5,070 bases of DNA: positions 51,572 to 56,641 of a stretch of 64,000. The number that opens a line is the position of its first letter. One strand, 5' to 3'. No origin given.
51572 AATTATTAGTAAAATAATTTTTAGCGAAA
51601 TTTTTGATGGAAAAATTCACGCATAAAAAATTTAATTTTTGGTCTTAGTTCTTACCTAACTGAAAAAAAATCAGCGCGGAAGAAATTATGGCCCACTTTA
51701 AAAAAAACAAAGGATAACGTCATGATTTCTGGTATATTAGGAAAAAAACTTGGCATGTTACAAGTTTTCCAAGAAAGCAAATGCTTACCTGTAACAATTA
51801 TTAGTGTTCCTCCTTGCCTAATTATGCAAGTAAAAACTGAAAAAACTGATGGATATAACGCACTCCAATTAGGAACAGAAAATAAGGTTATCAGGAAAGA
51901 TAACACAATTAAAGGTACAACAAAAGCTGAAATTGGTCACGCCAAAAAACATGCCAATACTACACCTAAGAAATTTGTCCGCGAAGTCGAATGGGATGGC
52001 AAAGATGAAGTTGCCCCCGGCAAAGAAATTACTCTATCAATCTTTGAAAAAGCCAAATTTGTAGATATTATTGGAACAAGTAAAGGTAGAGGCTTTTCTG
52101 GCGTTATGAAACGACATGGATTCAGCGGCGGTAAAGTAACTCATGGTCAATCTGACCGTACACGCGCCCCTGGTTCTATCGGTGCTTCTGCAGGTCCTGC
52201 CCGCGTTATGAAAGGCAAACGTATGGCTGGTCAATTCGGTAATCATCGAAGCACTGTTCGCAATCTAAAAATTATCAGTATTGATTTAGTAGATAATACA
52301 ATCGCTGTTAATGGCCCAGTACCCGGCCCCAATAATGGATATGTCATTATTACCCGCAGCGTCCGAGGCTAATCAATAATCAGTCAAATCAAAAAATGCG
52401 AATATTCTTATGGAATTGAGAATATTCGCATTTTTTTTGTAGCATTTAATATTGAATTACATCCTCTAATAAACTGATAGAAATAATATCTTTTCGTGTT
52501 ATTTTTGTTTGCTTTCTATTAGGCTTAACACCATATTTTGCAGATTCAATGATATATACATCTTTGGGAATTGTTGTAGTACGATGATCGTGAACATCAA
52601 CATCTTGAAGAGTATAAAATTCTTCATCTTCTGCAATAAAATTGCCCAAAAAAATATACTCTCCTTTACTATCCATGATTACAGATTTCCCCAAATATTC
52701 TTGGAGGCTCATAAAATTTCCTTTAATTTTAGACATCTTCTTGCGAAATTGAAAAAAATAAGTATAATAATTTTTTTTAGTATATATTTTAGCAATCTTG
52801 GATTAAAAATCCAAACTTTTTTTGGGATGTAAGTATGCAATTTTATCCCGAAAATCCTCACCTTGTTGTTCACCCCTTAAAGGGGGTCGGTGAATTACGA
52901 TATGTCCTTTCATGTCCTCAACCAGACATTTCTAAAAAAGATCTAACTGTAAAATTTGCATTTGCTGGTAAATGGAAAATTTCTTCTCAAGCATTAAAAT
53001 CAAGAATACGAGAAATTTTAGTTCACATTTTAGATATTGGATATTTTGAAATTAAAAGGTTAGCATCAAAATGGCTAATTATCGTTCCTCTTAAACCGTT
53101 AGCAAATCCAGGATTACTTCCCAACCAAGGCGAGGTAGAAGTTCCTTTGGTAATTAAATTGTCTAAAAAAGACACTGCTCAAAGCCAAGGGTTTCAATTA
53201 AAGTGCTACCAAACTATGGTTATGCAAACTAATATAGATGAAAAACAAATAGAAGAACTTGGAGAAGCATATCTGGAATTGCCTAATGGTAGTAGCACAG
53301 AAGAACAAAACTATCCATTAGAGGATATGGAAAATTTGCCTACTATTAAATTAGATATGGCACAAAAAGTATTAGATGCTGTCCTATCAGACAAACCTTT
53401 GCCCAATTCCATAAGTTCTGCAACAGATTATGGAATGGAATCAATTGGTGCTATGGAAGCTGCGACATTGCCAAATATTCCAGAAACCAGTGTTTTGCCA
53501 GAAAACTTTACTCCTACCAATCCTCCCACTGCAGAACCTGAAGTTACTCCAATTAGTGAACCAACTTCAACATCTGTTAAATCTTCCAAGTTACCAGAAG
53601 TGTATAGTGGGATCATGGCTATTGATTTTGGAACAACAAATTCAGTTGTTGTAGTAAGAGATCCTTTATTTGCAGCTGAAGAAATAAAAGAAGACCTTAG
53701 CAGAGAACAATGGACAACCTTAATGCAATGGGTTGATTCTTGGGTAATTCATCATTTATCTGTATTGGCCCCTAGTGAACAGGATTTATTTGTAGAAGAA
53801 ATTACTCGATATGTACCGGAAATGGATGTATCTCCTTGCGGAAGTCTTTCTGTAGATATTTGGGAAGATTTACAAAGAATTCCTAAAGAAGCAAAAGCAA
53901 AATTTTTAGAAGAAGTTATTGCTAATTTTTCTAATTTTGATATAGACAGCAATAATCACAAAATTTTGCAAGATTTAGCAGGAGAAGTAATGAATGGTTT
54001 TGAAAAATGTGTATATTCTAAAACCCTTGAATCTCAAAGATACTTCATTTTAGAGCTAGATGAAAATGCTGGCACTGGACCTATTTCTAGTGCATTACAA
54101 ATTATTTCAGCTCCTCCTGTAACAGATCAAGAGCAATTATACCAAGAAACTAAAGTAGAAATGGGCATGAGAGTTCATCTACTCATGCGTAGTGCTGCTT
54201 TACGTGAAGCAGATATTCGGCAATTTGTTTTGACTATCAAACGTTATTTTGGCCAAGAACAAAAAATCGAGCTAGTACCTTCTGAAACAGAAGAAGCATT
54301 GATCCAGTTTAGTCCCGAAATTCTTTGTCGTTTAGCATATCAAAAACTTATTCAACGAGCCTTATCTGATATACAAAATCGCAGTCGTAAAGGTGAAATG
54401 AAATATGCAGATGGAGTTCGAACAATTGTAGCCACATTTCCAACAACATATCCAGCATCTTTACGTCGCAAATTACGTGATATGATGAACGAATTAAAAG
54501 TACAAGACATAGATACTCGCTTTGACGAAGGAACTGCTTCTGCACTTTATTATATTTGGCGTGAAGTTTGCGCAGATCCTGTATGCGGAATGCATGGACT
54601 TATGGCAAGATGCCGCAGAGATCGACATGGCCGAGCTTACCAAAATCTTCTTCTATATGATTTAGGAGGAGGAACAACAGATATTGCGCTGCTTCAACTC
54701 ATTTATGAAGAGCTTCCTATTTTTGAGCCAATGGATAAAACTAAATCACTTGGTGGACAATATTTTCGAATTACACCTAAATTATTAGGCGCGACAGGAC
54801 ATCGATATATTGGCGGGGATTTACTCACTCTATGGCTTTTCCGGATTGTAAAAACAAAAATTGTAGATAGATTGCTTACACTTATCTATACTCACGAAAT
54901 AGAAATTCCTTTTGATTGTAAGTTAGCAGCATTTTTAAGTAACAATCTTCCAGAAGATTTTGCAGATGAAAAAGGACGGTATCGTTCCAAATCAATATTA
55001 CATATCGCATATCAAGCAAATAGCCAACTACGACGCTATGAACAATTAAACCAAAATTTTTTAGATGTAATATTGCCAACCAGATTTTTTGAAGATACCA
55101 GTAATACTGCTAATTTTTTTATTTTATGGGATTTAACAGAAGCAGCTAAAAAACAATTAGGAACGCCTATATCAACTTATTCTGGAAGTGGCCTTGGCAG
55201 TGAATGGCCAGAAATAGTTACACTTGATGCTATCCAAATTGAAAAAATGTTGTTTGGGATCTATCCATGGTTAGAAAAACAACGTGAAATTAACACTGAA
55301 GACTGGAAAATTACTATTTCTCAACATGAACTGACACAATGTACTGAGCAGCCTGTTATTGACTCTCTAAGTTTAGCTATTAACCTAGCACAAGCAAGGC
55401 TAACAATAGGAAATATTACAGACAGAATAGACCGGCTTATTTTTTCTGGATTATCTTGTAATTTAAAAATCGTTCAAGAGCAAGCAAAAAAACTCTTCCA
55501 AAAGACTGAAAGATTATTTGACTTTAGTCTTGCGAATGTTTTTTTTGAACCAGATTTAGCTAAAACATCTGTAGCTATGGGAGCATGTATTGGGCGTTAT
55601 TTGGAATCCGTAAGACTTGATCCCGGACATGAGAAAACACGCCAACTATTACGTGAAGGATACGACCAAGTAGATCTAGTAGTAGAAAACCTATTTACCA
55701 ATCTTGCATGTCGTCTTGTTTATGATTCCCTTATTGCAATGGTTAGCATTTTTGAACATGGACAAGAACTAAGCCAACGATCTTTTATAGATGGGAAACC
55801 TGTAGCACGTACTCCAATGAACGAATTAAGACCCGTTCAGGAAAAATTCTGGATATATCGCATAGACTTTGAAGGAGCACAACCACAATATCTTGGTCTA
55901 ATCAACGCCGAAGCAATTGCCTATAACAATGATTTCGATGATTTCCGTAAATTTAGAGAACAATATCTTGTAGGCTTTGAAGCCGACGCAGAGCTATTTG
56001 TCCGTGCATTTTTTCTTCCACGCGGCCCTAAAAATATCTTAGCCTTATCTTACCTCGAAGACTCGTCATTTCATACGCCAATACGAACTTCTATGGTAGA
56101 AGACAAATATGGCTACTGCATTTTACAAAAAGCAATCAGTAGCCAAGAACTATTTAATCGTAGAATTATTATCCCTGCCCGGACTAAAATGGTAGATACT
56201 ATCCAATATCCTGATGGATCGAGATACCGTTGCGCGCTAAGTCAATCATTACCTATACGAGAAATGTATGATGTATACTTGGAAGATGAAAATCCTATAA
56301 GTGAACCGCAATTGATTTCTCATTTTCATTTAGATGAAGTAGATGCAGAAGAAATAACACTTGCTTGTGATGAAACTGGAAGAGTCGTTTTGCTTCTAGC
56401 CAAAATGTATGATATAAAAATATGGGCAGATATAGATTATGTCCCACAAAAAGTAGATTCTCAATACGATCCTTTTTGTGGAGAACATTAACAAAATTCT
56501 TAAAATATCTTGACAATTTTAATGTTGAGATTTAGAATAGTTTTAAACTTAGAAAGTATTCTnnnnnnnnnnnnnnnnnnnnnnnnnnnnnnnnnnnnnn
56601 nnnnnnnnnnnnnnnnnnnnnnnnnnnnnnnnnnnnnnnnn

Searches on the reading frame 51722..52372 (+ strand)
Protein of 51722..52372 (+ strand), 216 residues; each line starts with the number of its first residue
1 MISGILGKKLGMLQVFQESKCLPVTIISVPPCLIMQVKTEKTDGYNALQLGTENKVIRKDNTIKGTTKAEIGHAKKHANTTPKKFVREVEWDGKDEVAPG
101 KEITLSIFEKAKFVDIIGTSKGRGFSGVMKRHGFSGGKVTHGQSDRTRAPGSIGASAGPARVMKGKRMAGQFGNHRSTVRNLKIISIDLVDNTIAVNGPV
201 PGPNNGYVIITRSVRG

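Call 19: search_protein_families(library=pfam, proteins=[window:51722-52372:+], max_evalue=0.0001)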
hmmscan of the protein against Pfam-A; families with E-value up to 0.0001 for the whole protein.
window:51722-52372:+ (216 aa): 1 family
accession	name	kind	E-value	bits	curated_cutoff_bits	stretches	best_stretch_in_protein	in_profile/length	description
PF00297.29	Ribosomal_L3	-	1.8e-17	63.9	22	1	105-189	209-290/369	Ribosomal protein L3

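Call 60: find_related_loci(query=window:51722-52369:+, collection=genome_contigs, flank=3000)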
Query window:51722-52369:+ (216 aa) in genome_contigs; peptide patterns used: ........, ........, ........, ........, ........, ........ (x = any residue, [..] = any of these).
198 stretches matched a pattern; 93 encode a relative of the query (tblastn E <= 1e-3); the best 80 are kept; 80 distinct loci.
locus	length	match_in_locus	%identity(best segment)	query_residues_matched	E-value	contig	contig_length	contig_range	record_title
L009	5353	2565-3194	69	1-216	2e-99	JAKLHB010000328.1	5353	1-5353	MAG: Planctomycetota bacterium isolate RA.bin53 RA.bin53_328, whole genome shotgun sequence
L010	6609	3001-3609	49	2-213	4e-61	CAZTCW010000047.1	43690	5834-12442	MAG TPA_asm: uncultured Dehalococcoidia bacterium isolate SRP092796_co1_337 genome assembly, contig: k141_2050220, whole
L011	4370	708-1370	46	2-215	4e-59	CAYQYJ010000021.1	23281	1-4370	MAG TPA_asm: uncultured Ardenticatenaceae bacterium isolate SRP329715_co1_256 genome assembly, contig: NODE_3134_length_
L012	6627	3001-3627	47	4-215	7e-59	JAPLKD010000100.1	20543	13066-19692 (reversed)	MAG: Proteobacteria bacterium isolate LacPavin_0920_SED1_MAG_45_15 LacPavin_0920_SED1_scaffold_1600770, whole genome sho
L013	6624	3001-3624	46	1-215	1e-58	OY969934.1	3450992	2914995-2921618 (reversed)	MAG: uncultured Actinomycetes bacterium isolate MFD04944.bin.1.31 genome assembly, chromosome: 1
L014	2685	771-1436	45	1-215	4e-58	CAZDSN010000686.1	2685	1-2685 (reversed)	MAG TPA_asm: uncultured Ardenticatenaceae bacterium isolate SRP173033_co1_193 genome assembly, contig: NODE_123623_lengt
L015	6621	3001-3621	52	1-212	9e-58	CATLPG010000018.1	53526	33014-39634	MAG: uncultured Saccharospirillaceae bacterium isolate SRR3960575_bin.9_MetaWRAP_v1.3_MAG genome assembly, contig: ERZ50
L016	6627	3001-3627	48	4-215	6e-57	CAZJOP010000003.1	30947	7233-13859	MAG TPA_asm: uncultured Syntrophorhabdaceae bacterium isolate binchicken_co14_240 genome assembly, contig: NODE_1856_len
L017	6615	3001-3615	49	5-215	9e-57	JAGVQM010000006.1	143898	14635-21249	MAG: Candidatus Zixiibacteriota bacterium isolate DeMMO3_3 c_000000062580, whole genome shotgun sequence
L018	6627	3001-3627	46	4-215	1e-56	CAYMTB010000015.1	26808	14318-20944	MAG TPA_asm: uncultured Syntrophorhabdaceae bacterium isolate SRP142039_co1_93 genome assembly, contig: NODE_1182_length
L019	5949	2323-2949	47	4-215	3e-56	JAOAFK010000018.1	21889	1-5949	MAG: Syntrophorhabdaceae bacterium isolate SKW285 k141_536795, whole genome shotgun sequence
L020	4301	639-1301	45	2-215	7e-55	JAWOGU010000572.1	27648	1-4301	MAG: Chloroflexota bacterium isolate CWP4-1.bin.112 k191_2256064, whole genome shotgun sequence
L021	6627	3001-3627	46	4-215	1e-54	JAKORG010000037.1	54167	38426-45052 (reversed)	MAG: Deltaproteobacteria bacterium isolate all_maxbin.269 k201_647801, whole genome shotgun sequence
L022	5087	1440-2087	46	2-210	2e-54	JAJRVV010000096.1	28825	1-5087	MAG: Chloroflexota bacterium isolate Dive96_bin10.74 k141_1860722, whole genome shotgun sequence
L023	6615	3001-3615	45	2-216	3e-54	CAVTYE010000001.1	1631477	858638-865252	MAG: uncultured Chloroflexia bacterium isolate MFD04944.bin.2.175 genome assembly, contig: contig_16245, whole genome sh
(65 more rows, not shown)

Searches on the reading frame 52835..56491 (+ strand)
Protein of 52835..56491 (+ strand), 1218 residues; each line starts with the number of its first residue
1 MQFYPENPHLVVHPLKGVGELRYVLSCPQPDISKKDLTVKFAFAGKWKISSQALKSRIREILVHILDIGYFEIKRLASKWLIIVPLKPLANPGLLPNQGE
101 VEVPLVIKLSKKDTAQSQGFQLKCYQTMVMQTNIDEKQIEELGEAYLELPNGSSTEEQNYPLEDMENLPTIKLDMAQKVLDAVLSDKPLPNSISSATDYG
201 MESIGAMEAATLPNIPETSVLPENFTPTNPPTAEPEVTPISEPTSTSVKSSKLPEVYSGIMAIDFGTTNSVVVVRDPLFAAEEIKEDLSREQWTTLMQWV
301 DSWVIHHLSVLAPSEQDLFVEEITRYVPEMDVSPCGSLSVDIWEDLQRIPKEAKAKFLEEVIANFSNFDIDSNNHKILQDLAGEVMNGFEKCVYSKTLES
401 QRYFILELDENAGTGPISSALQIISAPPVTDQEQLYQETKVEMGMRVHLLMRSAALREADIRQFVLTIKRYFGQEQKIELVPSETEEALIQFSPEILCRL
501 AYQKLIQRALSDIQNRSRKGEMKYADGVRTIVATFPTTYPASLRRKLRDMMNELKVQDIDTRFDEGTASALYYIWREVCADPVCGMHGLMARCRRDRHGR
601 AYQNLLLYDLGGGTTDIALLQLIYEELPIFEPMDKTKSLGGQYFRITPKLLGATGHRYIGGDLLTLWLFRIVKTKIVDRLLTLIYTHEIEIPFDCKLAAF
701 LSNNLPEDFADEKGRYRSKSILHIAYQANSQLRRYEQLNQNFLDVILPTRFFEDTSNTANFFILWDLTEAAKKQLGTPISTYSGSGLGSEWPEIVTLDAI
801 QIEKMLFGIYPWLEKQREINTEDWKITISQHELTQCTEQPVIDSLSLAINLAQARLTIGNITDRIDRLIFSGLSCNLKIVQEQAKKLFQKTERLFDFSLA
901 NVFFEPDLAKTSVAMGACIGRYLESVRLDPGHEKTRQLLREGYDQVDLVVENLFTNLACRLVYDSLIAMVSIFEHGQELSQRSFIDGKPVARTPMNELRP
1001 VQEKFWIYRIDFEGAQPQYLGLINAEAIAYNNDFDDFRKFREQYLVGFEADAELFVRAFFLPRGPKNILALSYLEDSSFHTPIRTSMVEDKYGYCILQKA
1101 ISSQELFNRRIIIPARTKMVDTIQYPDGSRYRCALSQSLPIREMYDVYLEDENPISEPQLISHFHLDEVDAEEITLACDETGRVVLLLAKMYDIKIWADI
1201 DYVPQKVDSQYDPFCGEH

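Call 19: search_protein_families(library=pfam, proteins=[window:52835-56491:+], max_evalue=0.0001)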
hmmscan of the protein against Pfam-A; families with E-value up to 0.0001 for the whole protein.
window:52835-56491:+ (1218 aa): 1 family
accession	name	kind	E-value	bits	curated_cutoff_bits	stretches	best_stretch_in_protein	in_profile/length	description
PF07520.16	SrfB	-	3.5e-05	22.5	27.1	0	554-704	509-644/992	Virulence factor SrfB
